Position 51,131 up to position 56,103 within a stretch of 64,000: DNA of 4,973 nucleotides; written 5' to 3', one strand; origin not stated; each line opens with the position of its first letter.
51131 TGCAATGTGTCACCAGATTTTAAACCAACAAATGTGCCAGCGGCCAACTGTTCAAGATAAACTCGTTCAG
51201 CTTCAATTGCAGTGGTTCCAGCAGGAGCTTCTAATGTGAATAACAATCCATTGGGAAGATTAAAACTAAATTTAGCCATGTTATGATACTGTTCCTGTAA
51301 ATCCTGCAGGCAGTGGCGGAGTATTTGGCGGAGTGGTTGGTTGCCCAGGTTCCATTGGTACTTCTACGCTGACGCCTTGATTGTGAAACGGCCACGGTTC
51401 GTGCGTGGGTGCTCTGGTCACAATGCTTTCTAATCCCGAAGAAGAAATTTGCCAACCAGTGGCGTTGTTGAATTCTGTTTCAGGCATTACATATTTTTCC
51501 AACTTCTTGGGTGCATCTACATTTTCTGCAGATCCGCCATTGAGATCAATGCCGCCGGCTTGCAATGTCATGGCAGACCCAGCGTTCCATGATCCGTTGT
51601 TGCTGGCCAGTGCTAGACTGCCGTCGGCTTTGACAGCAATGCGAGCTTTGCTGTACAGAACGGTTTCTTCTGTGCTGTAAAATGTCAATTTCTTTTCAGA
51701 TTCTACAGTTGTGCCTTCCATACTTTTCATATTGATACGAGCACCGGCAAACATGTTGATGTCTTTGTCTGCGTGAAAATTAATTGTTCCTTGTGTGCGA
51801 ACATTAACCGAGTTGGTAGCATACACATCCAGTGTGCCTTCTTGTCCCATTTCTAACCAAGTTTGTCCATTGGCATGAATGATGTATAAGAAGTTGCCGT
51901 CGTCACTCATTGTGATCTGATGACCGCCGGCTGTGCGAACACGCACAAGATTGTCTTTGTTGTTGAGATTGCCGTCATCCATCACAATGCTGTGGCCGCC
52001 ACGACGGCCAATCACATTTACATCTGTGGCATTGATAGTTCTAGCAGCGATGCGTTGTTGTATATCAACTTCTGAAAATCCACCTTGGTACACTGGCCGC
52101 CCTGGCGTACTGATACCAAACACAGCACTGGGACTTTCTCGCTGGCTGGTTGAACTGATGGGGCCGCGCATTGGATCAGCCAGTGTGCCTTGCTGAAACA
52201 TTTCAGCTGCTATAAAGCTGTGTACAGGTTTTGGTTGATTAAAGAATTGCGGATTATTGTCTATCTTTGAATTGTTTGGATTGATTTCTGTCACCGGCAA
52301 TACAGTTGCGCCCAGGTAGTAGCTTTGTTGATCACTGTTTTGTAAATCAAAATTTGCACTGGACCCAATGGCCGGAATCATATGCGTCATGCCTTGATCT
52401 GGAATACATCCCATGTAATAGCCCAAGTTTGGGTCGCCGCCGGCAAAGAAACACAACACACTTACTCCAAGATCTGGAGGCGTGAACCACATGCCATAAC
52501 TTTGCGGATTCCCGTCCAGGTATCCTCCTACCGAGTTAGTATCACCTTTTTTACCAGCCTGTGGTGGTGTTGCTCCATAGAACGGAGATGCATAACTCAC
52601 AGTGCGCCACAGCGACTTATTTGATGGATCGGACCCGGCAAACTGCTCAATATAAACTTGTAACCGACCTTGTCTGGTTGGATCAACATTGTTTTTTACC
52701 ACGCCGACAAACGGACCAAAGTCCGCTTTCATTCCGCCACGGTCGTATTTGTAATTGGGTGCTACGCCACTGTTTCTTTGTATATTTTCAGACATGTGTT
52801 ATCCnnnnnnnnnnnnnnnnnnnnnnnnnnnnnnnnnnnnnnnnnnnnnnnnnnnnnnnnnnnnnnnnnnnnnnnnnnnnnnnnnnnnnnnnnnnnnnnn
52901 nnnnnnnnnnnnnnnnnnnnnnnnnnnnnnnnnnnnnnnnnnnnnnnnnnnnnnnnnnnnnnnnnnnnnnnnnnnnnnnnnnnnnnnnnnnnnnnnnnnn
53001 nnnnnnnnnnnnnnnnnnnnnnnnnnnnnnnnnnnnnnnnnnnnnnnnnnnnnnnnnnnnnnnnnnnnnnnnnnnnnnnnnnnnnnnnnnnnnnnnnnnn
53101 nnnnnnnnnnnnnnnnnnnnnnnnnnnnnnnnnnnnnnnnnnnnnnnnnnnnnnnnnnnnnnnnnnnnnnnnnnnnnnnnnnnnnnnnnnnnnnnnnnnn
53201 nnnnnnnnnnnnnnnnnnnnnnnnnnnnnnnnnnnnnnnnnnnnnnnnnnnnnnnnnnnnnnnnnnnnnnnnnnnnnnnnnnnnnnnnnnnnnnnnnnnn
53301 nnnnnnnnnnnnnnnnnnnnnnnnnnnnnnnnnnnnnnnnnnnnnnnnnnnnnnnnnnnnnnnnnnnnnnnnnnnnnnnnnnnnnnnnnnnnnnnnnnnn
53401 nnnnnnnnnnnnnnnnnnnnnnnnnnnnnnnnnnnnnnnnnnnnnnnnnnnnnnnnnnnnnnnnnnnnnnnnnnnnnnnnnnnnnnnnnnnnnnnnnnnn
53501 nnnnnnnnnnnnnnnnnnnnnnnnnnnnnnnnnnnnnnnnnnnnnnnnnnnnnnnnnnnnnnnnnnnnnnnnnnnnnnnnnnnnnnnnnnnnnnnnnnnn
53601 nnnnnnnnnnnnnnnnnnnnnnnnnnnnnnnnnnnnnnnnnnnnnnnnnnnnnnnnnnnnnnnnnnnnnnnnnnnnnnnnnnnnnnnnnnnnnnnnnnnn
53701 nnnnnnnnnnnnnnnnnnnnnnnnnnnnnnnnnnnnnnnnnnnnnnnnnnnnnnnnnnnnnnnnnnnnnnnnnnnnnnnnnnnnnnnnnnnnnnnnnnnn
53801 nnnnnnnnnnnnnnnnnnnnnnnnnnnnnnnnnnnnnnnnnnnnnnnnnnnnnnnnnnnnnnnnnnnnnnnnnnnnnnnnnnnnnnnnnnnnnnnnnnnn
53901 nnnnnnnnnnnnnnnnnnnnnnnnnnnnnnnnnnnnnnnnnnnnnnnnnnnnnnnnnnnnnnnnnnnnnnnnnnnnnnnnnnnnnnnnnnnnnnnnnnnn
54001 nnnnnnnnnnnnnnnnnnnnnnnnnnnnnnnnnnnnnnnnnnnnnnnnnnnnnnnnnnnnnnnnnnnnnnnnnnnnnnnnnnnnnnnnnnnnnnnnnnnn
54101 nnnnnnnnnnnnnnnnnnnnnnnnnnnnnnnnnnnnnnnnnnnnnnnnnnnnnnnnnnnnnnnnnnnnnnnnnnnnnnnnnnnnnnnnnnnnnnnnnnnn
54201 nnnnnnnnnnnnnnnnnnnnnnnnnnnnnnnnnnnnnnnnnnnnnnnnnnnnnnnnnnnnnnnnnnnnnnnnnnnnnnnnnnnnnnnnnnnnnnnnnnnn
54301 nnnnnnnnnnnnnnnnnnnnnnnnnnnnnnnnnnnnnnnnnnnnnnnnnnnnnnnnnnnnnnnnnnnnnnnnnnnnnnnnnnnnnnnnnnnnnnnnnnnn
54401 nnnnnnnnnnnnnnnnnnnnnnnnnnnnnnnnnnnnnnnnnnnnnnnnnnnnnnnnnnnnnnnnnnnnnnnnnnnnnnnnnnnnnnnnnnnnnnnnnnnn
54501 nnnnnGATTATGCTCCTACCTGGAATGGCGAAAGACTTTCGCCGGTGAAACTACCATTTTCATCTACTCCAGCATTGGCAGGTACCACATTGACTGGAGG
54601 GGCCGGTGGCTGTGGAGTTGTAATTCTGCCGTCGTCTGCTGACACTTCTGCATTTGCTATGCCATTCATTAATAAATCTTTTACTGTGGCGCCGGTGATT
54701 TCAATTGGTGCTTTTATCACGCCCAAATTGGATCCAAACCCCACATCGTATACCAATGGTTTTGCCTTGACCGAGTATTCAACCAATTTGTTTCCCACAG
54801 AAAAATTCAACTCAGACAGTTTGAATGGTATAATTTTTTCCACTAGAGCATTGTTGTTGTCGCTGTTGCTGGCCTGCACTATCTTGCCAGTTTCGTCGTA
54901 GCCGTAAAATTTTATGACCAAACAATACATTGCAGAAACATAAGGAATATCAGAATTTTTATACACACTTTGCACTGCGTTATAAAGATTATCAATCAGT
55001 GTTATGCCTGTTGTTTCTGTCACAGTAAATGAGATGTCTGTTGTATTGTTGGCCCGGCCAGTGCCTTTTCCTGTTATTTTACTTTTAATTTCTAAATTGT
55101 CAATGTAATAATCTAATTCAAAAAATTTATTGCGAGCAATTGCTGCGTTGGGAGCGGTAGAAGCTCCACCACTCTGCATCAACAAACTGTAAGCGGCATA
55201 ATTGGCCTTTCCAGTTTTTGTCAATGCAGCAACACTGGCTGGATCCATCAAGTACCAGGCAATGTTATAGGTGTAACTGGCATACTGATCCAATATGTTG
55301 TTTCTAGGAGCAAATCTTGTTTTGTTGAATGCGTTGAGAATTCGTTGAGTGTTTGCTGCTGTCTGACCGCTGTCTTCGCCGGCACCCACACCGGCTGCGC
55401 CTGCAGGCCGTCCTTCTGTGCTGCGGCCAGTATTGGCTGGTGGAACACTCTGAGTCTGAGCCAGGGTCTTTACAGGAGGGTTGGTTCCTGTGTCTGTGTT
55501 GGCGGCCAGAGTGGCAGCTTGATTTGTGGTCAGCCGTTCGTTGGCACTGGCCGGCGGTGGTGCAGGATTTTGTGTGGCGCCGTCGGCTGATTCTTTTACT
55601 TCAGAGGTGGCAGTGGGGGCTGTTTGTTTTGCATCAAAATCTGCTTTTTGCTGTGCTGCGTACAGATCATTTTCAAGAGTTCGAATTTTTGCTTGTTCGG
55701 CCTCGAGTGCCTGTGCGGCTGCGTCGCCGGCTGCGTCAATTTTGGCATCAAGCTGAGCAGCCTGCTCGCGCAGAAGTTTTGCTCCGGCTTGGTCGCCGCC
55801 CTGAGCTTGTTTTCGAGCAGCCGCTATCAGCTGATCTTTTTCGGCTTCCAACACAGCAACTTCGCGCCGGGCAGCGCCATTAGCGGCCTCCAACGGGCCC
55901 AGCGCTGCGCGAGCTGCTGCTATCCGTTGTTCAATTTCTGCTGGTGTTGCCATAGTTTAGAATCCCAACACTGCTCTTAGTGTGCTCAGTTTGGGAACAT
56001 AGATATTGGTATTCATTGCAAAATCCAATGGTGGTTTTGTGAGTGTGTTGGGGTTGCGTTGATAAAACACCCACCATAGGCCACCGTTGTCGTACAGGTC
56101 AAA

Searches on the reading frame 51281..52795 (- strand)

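Call 11: search_protein_families(library=pfam, proteins=[window:51281-52795:-], max_evalue=0.01)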
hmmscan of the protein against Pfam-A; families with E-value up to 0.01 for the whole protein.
window:51281-52795:- (504 aa): 2 families
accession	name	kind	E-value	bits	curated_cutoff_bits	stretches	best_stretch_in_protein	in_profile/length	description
PF04717.18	Phage_base_V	-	0.0002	22.1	23.8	0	30-82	2-54/75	Type VI secretion system/phage-baseplate injector OB domain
PF10106.14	DUF2345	-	0.00026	21.3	30.7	1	318-382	10-68/151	Uncharacterized protein conserved in bacteria (DUF2345)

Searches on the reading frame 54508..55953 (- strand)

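Call 11: search_protein_families(library=pfam, proteins=[window:54508-55953:-], max_evalue=0.01)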
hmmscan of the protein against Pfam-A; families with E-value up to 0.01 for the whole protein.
window:54508-55953:- (481 aa): 0 families

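Call 99: search_protein_families(library=phrogs, proteins=[window:54508-55953:-], max_evalue=0.001)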
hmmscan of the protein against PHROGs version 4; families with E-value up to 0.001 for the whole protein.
window:54508-55953:- (481 aa): 1 family
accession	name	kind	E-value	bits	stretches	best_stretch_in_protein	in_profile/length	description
phrog_11190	-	head and packaging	7.2e-05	22.2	1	194-357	60-206/753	virion structural protein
